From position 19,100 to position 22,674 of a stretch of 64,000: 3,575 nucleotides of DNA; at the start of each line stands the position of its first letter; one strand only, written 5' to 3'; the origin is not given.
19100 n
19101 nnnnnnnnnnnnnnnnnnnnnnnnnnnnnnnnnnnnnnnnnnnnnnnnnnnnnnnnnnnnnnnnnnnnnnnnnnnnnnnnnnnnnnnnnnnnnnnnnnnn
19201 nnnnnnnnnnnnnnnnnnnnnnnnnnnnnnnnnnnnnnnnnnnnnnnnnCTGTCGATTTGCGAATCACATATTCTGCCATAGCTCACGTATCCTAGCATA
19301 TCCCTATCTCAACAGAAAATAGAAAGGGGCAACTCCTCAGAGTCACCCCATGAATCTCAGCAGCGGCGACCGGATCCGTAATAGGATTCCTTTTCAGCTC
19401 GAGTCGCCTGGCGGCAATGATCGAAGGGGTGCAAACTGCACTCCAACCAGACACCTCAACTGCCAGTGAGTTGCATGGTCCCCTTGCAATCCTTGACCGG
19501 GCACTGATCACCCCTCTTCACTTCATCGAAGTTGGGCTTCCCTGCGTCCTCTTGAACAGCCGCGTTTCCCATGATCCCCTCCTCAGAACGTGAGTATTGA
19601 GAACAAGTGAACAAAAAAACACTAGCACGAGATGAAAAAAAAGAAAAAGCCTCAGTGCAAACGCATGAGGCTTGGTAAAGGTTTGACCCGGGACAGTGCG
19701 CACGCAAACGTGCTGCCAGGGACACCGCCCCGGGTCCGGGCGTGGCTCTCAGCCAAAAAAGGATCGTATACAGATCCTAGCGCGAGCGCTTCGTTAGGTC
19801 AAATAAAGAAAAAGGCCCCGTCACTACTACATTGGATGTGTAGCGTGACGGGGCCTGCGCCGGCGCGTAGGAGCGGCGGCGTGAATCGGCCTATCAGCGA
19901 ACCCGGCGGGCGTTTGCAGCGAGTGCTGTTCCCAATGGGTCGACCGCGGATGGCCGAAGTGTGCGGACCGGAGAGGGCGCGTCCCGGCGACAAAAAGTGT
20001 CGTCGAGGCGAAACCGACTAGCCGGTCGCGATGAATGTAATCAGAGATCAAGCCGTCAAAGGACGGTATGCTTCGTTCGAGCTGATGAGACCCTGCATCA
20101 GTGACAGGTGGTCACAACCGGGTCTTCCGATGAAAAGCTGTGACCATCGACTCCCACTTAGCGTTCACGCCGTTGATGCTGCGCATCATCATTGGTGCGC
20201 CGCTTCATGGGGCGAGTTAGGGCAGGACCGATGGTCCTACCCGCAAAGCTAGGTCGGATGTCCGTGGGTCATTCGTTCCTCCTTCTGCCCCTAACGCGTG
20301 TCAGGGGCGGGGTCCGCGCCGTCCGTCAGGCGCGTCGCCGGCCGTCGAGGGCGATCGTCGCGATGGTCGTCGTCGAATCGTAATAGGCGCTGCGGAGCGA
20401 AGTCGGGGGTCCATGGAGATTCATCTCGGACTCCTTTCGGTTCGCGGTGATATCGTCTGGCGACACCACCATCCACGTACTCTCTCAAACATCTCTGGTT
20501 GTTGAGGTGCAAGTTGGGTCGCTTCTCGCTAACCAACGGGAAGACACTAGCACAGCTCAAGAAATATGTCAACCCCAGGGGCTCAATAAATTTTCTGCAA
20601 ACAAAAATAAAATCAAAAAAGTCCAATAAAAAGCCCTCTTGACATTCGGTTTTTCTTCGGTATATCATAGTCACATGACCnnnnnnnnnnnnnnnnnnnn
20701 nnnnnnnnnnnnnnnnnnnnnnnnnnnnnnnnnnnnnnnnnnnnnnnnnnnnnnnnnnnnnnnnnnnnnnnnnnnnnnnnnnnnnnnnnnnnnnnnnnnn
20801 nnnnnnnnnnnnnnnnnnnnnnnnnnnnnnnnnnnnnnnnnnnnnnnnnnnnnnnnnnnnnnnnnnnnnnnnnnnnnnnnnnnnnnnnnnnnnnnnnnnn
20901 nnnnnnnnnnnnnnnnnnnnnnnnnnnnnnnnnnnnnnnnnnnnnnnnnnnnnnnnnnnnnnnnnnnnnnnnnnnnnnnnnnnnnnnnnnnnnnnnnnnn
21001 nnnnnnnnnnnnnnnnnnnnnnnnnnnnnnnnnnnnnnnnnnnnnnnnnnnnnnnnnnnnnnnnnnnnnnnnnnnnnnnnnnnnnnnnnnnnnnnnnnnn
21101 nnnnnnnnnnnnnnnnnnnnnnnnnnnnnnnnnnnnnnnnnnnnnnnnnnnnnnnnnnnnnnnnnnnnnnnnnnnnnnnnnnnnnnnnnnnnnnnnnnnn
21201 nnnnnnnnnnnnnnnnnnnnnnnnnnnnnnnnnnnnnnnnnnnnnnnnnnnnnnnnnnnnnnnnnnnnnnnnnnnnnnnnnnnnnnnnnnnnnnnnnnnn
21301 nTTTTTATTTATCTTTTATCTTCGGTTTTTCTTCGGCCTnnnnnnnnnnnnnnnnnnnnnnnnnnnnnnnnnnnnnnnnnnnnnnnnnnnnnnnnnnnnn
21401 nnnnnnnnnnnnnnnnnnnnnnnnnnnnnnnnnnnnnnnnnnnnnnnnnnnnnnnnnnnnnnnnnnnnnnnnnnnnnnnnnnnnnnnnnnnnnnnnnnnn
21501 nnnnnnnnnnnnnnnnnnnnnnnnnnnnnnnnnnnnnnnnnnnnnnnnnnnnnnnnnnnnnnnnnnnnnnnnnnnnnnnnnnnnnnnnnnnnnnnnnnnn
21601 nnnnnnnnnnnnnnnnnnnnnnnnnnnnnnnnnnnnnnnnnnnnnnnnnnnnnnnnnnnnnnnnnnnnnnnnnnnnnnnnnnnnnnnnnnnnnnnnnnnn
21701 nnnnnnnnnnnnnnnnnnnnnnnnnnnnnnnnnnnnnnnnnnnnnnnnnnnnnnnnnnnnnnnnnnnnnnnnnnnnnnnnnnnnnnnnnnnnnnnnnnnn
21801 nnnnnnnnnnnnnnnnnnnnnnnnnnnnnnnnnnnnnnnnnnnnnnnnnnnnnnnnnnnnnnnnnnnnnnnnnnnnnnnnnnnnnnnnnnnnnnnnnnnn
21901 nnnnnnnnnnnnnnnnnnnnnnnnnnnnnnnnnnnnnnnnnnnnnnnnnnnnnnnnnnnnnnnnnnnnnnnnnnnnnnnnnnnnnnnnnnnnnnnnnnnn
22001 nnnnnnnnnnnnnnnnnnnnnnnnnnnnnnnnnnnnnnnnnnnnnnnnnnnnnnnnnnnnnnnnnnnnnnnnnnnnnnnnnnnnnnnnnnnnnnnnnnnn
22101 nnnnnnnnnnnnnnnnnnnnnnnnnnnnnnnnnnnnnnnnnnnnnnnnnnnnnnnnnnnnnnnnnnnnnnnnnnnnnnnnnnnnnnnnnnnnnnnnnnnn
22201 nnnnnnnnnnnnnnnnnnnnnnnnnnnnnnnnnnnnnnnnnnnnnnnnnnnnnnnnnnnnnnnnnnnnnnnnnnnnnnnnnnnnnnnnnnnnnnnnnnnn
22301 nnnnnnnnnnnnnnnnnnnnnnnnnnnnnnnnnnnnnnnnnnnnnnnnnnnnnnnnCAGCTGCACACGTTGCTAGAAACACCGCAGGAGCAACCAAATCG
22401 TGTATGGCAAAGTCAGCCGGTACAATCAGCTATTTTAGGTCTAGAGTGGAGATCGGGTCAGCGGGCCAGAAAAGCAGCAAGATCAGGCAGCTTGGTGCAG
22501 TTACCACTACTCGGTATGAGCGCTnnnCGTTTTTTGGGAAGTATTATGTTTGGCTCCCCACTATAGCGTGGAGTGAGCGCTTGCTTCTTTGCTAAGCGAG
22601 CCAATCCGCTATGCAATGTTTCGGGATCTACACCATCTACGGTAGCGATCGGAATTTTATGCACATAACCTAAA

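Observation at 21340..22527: LexA-linked Y-family polymerase lacks the first catalytic Asp motif (ImuB-like pseudo-polymerase)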

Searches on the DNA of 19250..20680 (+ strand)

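Call 35: search_rna_families(source=window, start=19250, end=20680, threshold=evalue, max_evalue=1)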
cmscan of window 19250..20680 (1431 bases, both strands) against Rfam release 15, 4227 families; matches with E-value up to 1: 2.
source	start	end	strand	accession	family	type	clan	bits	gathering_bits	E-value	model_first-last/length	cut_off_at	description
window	19781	19853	-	RF02401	ClpQY_promoter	Cis-reg;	-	16.6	42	0.94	1-57/57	no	ClpQY promoter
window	19605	19623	-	RF01072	TMV_UPD-PK3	Cis-reg;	-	15.8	34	0.7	1-19/31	no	Pseudoknot of upstream pseudoknot domain (UPD) of the 3'UTR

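Call 77: search_dna_similar(query=window:19290-20600:+, collection=plasmids, mode=distant, max_rows=10)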
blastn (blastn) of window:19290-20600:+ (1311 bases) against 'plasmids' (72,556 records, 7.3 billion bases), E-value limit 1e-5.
No match.

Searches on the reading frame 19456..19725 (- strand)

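Call 83: search_protein_families(library=pfam, proteins=[window:19456-19725:-], max_evalue=1)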
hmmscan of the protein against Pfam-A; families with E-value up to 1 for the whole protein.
window:19456-19725:- (89 aa): 1 family
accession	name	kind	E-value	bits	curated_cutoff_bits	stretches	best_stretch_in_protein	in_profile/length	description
PF18071.7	HMW1C_N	-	0.067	13.5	27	1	25-72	82-129/146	HMW1C N-terminal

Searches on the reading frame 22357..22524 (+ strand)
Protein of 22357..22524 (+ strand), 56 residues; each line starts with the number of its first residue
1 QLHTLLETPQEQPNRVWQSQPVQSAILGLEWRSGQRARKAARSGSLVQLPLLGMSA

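Call 62: search_protein_families(library=pfam, proteins=[window:22357-22524:+], max_evalue=10)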
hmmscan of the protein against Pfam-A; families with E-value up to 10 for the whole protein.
seq(56 aa): 0 families
